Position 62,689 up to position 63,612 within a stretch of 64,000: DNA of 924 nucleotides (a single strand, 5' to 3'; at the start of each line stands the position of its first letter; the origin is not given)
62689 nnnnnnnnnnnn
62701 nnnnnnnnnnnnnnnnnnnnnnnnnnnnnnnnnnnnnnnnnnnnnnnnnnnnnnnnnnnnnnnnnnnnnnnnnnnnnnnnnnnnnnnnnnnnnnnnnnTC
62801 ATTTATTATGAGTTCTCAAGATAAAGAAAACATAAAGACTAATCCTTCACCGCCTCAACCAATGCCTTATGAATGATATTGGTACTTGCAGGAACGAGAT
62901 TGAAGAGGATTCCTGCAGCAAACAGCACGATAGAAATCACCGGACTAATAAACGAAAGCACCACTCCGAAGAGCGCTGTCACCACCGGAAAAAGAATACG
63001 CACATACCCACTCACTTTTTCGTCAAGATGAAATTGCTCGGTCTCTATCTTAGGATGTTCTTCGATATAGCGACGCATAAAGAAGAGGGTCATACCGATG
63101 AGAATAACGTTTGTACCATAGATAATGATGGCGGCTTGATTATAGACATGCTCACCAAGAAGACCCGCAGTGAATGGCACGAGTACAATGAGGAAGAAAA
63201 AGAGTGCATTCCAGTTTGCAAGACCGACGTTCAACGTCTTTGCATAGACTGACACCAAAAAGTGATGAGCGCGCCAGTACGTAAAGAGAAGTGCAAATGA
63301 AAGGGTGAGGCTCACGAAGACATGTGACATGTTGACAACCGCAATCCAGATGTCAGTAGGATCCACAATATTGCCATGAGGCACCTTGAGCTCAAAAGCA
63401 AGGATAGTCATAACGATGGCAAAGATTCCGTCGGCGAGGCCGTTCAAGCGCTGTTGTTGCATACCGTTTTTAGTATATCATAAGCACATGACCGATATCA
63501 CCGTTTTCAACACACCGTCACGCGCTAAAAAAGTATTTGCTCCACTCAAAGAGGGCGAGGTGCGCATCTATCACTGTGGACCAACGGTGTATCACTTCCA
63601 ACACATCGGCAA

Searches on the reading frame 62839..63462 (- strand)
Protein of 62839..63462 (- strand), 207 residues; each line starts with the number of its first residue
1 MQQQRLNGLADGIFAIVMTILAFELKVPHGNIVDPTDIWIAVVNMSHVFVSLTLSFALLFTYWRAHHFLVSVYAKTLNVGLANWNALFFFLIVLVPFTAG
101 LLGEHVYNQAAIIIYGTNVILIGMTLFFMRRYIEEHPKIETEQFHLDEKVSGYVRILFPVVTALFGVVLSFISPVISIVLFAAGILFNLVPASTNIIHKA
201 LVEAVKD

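Call 72: search_protein_families(library=pfam, proteins=[window:62839-63462:-], max_evalue=0.0001)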
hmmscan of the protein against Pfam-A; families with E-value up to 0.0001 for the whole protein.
window:62839-63462:- (207 aa): 1 family
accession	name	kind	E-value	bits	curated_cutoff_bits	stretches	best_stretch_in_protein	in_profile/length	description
PF06736.16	TMEM175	-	2.7e-16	60.2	25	1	5-96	1-88/88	Endosomal/lysosomal potassium channel TMEM175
